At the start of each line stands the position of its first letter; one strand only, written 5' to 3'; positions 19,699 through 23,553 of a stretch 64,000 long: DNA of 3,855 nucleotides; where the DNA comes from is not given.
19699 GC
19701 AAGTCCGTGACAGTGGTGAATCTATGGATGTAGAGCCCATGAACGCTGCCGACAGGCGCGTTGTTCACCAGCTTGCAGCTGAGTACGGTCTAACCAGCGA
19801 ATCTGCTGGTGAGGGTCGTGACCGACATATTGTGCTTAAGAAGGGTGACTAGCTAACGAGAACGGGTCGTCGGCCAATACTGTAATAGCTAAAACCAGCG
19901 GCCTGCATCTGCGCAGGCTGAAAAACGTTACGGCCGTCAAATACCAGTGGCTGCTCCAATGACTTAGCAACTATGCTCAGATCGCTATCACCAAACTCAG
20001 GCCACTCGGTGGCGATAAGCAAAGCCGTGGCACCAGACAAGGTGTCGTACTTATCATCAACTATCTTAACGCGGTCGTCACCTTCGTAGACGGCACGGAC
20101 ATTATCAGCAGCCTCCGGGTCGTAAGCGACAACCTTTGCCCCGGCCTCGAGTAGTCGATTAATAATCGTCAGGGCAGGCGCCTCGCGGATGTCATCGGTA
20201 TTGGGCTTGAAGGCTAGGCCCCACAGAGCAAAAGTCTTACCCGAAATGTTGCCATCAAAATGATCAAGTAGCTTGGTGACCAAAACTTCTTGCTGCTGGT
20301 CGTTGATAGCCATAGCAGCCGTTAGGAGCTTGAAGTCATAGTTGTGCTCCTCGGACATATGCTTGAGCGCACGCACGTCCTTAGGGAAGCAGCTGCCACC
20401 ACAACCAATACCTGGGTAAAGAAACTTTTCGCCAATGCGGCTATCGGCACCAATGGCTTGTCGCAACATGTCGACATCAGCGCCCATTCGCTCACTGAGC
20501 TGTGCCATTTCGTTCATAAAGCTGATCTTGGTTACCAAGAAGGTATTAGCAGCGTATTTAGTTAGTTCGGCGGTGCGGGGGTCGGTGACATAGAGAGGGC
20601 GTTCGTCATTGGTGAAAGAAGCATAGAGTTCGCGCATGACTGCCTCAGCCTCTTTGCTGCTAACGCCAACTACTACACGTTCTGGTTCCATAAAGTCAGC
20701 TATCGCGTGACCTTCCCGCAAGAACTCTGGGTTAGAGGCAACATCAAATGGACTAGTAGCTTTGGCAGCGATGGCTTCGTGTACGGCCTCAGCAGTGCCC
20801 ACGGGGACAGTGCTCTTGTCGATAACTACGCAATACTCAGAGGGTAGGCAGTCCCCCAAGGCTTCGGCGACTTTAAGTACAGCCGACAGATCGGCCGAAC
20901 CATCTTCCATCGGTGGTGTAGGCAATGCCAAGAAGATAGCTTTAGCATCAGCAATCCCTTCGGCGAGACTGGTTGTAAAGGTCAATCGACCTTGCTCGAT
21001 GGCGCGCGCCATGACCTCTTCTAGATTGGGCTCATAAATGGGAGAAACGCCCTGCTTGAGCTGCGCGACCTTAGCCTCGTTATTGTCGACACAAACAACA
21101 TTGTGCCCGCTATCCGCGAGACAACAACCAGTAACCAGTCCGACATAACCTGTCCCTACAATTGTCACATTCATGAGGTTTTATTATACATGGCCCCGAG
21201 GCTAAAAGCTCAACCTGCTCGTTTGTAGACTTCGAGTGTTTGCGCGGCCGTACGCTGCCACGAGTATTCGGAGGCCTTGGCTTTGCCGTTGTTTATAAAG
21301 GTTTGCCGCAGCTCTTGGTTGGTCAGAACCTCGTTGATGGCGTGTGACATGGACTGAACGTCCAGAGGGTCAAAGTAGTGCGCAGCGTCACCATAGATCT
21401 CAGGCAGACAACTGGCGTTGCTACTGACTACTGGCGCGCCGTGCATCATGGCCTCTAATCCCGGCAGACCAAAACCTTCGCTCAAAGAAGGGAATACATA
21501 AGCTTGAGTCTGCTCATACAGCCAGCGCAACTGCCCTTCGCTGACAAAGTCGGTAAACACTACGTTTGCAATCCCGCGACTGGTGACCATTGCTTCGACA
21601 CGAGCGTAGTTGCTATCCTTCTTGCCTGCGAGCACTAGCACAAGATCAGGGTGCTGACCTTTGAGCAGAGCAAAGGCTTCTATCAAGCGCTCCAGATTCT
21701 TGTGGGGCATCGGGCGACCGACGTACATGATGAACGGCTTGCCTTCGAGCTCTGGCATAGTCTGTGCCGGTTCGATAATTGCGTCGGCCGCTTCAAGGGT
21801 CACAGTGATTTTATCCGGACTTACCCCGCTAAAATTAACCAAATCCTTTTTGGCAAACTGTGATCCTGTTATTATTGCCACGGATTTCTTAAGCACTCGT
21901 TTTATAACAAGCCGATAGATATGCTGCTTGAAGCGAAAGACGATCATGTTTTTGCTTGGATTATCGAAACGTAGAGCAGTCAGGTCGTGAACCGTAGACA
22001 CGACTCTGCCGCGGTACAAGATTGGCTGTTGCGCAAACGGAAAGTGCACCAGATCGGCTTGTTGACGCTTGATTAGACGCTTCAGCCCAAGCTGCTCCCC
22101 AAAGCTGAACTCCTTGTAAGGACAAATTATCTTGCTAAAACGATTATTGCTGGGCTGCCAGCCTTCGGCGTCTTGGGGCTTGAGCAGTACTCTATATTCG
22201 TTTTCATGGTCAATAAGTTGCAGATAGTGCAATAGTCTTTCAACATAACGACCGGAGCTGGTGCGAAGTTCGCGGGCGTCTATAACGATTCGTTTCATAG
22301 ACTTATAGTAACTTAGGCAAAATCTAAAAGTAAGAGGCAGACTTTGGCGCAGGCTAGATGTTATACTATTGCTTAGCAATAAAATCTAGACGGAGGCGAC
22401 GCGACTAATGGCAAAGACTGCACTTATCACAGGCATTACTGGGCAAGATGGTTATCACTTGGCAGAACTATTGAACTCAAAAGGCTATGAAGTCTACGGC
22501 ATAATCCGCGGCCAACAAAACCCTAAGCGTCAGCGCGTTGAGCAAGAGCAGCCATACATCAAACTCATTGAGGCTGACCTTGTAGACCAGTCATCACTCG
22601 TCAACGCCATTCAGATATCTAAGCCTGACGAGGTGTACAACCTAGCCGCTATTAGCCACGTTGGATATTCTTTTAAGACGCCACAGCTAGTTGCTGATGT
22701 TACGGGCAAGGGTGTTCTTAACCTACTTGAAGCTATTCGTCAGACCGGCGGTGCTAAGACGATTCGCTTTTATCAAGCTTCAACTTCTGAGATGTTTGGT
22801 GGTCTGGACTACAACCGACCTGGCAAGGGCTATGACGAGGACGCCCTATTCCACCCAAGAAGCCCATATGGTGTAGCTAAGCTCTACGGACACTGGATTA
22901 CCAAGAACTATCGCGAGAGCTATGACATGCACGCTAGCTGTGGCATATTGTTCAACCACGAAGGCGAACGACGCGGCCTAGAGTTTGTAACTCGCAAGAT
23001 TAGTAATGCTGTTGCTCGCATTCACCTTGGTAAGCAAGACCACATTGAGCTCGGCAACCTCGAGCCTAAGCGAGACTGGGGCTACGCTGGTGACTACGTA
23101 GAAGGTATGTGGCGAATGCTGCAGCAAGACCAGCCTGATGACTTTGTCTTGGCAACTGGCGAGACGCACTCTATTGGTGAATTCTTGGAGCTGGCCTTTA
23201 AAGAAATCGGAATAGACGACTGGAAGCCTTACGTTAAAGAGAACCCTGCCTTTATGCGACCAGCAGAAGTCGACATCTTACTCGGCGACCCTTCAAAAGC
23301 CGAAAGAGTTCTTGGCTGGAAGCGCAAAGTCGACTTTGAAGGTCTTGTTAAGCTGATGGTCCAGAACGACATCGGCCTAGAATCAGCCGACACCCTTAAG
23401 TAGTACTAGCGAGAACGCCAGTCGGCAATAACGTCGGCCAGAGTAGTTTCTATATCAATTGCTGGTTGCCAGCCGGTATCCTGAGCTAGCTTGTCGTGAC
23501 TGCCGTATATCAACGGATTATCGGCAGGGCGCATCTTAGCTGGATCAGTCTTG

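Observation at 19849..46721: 27-kb surface-glycan locus built around a complete GDP-D-rhamnose pathway and a Wzm/Wzt exporter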

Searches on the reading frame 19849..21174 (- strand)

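Call 3: search_protein_families(library=pfam, proteins=[window:19849-21174:-])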
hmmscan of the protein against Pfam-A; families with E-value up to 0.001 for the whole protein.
window:19849-21174:- (441 aa): 8 families
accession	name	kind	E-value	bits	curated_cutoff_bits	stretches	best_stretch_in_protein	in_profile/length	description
PF03721.20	UDPG_MGDP_dh_N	-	2.7e-62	210.1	27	1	1-183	1-187/187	UDP-glucose/GDP-mannose dehydrogenase family, NAD binding domain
PF00984.24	UDPG_MGDP_dh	-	6.2e-37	126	25.4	1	200-292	1-93/94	UDP-glucose/GDP-mannose dehydrogenase family, central domain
PF03720.21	UDPG_MGDP_dh_C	-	2.3e-33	115.1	30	1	316-420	1-103/103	UDP-glucose/GDP-mannose dehydrogenase family, UDP binding domain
PF02558.23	ApbA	-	1.8e-05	24.8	22.2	1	3-91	1-81/150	Ketopantoate reductase PanE/ApbA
PF03807.23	F420_oxidored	-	2.6e-05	25.2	21.6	0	3-91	2-74/94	NADP oxidoreductase coenzyme F420-dependent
PF03446.21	NAD_binding_2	-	5.9e-05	23.6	21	0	3-144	2-116/161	NAD binding domain of 6-phosphogluconate dehydrogenase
PF01210.29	NAD_Gly3P_dh_N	-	0.00011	22.6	23.1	1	3-101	2-94/158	NAD-dependent glycerol-3-phosphate dehydrogenase N-terminus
PF02737.24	3HCDH_N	-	0.00037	20.9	22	0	2-80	1-82/180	3-hydroxyacyl-CoA dehydrogenase, NAD binding domain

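Call 6: search_protein_families(library=ncbifam, proteins=[window:19849-21174:-], max_evalue=0.00001)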
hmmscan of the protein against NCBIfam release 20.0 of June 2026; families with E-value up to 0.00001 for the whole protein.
window:19849-21174:- (441 aa): 7 families
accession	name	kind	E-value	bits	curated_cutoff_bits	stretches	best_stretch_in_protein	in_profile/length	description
NF047673.2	TeichurnBiosyTuaD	equivalog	3.2e-148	494.5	700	1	2-438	3-434/439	UDP-glucose 6-dehydrogenase TuaD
TIGR03026.1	NDP-sugDHase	subfamily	6.9e-137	456.6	189.8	1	1-416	1-413/413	nucleotide sugar dehydrogenase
NF041297.1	UDPGDh_AglM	equivalog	6.4e-119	397.7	670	1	1-421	1-420/429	UDP-glucose 6-dehydrogenase AglM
NF040825.1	UDPMaNacDH_Arch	equivalog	1.7e-55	188.6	750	1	1-435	1-415/418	UDP-N-acetyl-D-mannosamine dehydrogenase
NF008286.0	PRK11064.1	equivalog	2.2e-46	158.3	459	1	2-395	5-400/420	UDP-N-acetyl-D-mannosamine dehydrogenase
NF011631.0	PRK15057.1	equivalog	5.5e-42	144.2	757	1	1-355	1-339/388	UDP-glucose 6-dehydrogenase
NF011729.0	PRK15182.1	equivalog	1.9e-23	83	592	1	2-378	8-381/425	Vi polysaccharide biosynthesis UDP-N-acetylglucosamine C-6 dehydrogenase TviB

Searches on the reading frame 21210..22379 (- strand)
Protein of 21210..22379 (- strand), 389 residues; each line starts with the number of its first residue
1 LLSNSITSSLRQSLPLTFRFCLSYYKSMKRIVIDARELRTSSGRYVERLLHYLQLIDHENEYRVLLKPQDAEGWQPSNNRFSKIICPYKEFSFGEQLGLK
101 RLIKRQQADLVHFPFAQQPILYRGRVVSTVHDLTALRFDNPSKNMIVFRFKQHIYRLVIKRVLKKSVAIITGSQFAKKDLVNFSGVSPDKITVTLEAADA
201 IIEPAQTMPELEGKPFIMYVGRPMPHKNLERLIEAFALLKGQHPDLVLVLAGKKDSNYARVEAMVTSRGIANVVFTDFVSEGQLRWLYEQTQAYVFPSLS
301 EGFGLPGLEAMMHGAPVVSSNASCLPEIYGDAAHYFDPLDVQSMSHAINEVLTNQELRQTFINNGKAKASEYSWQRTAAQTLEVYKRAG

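Call 3: search_protein_families(library=pfam, proteins=[window:21210-22379:-])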
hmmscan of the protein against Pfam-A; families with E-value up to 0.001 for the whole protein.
window:21210-22379:- (389 aa): 7 families
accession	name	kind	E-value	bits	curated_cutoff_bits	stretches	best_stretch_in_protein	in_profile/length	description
PF00534.26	Glycos_transf_1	-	4.8e-36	124.3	26.4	1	211-367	12-171/172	Glycosyl transferases group 1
PF13692.12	Glyco_trans_1_4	-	6.8e-26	91.7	27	1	215-354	2-142/142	Glycosyl transferases group 1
PF20706.3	GT4-conflict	-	2.5e-13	50.2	26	1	194-379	180-383/385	Family 4 Glycosyltransferase in conflict systems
PF13439.12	Glyco_transf_4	-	3.4e-11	43.9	28.5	1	81-193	46-161/170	Glycosyltransferase Family 4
PF13524.12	Glyco_trans_1_2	-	4.4e-07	30.4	25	1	244-382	13-143/144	Glycosyl transferase-like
PF13579.12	Glyco_trans_4_4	-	0.00019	22.2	29.7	1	93-193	57-154/158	Glycosyl transferase 4-like domain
PF13477.12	Glyco_trans_4_2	-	0.00027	21.5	23.4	0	97-170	64-136/139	Glycosyl transferase 4-like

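Call 56: search_protein_families(library=ncbifam, proteins=[window:21210-22379:-], max_evalue=0.00001)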
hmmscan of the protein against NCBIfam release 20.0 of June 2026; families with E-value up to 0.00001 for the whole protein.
window:21210-22379:- (389 aa): 25 families
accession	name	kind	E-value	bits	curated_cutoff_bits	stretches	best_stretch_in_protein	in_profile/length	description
TIGR04047.1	MSMEG_0565_glyc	hypoth_equivalog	9e-29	100.7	259.85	1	184-387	166-373/373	MSMEG_0565 family glycosyltransferase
NF038295.1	EPS_HpsP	equivalog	2.9e-20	72.6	550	1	176-387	175-386/388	hormogonium polysaccharide biosynthesis glycosyltransferase HpsP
TIGR03449.1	mycothiol_MshA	equivalog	1.2e-19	70.5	462.5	1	160-388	159-403/406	D-inositol-3-phosphate glycosyltransferase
TIGR02149.1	glgA_Coryne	subfamily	2.9e-19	69.4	302.4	1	156-387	135-389/391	glycogen synthase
TIGR04157.1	glyco_rSAM_CFB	subfamily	1.3e-17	63.9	400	1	163-351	167-362/406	TIGR04157 family glycosyltransferase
NF041876.1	EPS_EpsE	equivalog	3.2e-16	59.6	400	1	159-381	168-388/389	exopolysaccharide biosynthesis GT4 family glycosyltransferase EpsE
NF041010.1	glycosy_Agl16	equivalog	1.2e-15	57.3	575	1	151-387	119-350/352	glycosylation protein Agl16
TIGR03999.1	thiol_BshA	equivalog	2.7e-15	56.2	273.7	1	213-387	198-372/375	N-acetyl-alpha-D-glucosaminyl L-malate synthase BshA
TIGR03088.1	stp2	hypoth_equivalog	1.1e-14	54.3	409.05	1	213-387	193-372/374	TIGR03088 family PEP-CTERM/XrtA system glycosyltransferase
NF050063.1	ProtGlycPglJ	equivalog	2.3e-13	50.1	500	1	149-383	128-361/363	N-acetylgalactosamine-N,N'-diacetylbacillosaminyl-diphospho-undecaprenol 4-alpha-N-acetylgalactosaminyltransferase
TIGR04063.1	stp3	hypoth_equivalog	2.5e-13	49.7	442.05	1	154-387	146-394/397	TIGR04063 family PEP-CTERM/XrtA system glycosyltransferase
NF053787.1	GlcN_PG_synth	equivalog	6.7e-13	48.2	480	1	214-387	197-358/361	N-acetylglucosaminyl phosphatidylglycerol synthase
TIGR02472.1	sucr_P_syn_N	equivalog_domain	1.5e-12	47.1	576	1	285-382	335-435/439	sucrose-phosphate synthase, putative, glycosyltransferase domain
NF012028.0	PRK15484.1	subfamily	7e-12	45.1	618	1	205-380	184-370/380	lipopolysaccharide N-acetylglucosaminyltransferase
NF053513.1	Gtran_IagA_BgsA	equivalog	5.9e-11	41.9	460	1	212-387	159-330/333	LTA glycolipid anchor biosynthesis glycosyltransferase, IagA/BgsA family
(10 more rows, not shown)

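Call 85: search_solved_structures(query=window:21210-22379:-, max_evalue=0.00001)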
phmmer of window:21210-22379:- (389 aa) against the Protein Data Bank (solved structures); distinct sequences matched with E-value up to 0.00001: 15.
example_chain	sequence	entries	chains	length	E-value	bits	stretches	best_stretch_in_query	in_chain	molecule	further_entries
7qsg_A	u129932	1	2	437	1.5e-23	86.8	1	159-388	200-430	D-inositol 3-phosphate glycosyltransferase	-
5i45_A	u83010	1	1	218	1.5e-11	47.3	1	210-387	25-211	Glycosyl transferases group 1 family protein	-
6kih_A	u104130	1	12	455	2.8e-11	46.4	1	213-387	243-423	Tll1590 protein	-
3c4q_A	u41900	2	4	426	9.1e-11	44.7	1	155-386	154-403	Predicted glycosyltransferases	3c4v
3c48_A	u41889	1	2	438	9.8e-11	44.6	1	155-386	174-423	Predicted glycosyltransferases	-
6tvp_A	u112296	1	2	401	2.4e-10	43.4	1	162-387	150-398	Alpha-maltose-1-phosphate synthase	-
4n9w_A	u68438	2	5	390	4.9e-10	42.3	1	194-387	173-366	GDP-mannose-dependent alpha-(1-2)-phosphatidylinositol mannosyltransferase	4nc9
2gej_A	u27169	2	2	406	5.5e-10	42.2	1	194-387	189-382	PHOSPHATIDYLINOSITOL MANNOSYLTRANSFERASE (PimA)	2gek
7ec7_A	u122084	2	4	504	9.5e-08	34.8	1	153-374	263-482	Glycosyl transferase, group 1 family protein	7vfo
7ec1_A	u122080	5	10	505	9.6e-08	34.8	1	153-374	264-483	Glycosyl transferase, group 1 family protein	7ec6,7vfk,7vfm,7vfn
7ec3_A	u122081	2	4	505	9.6e-08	34.8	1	153-374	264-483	Glycosyl transferase, group 1 family protein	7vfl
3fro_A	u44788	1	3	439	1.1e-07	34.6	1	215-385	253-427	GlgA glycogen synthase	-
2bis_A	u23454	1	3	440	1.1e-07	34.6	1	215-385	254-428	GLGA GLYCOGEN SYNTHASE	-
3l01_A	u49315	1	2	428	1.4e-07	34.2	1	215-385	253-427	GlgA glycogen synthase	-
2f9f_A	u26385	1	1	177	2.9e-07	33.2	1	216-355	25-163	first mannosyl transferase (wbaZ-1)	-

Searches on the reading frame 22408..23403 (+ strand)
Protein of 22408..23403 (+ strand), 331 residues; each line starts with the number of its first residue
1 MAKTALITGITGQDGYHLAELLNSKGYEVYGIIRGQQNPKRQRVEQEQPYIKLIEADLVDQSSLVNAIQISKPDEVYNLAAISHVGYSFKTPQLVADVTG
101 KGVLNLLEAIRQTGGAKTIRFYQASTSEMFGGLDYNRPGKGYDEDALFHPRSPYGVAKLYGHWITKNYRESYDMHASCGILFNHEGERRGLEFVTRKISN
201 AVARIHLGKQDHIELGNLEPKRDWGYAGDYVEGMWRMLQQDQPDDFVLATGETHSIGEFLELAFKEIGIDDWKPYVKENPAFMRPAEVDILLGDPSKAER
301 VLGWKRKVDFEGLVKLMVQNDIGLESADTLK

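Call 3: search_protein_families(library=pfam, proteins=[window:22408-23403:+])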
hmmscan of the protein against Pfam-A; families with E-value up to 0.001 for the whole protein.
window:22408-23403:+ (331 aa): 4 families
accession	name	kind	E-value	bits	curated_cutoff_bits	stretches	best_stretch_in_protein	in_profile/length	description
PF16363.11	GDP_Man_Dehyd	-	4e-124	414.8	27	1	6-317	1-332/332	GDP-mannose 4,6 dehydratase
PF01370.27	Epimerase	-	2e-67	227.5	20.9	1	5-248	1-239/240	NAD dependent epimerase/dehydratase family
PF04321.23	RmlD_sub_bind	-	8.2e-12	45.2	27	1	5-167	3-138/287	RmlD substrate binding domain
PF05368.20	NmrA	-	3e-05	24.2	27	1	2-70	2-69/298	NmrA-like family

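Call 6: search_protein_families(library=ncbifam, proteins=[window:22408-23403:+], max_evalue=0.00001)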
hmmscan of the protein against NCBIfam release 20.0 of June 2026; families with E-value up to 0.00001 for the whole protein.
window:22408-23403:+ (331 aa): 9 families
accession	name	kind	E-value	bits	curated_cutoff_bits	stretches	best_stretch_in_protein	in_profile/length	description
TIGR01472.1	gmd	equivalog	3.6e-117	391.4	415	1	3-322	1-339/342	GDP-mannose 4,6-dehydratase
TIGR04180.1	EDH_00030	hypoth_equivalog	5.8e-29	101.1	475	1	6-308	2-296/297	NAD-dependent 4,6-dehydratase LegB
TIGR01181.1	dTDP_gluc_dehyt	equivalog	3.3e-24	85.6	365.1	1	46-319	47-309/321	dTDP-glucose 4,6-dehydratase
TIGR01179.1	galE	equivalog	1.7e-17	63.3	262.3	1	6-314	3-318/332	UDP-glucose 4-epimerase GalE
TIGR02622.1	CDP_4_6_dhtase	equivalog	3.3e-15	56.1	278.45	1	3-318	5-327/352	CDP-glucose 4,6-dehydratase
NF007582.0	PRK10217.1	equivalog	9.3e-11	41.4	698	1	54-242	56-244/355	dTDP-glucose 4,6-dehydratase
TIGR01214.1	rmlD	equivalog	2e-09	36.9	224.05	1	6-171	3-141/285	dTDP-4-dehydrorhamnose reductase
NF007490.0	PRK10084.1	subfamily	2e-09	36.9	649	1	44-244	46-253/361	dTDP-glucose 4,6-dehydratase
NF043036.1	ErythonDh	equivalog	2.5e-07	30.2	325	1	6-168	4-163/321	D-erythronate dehydrogenase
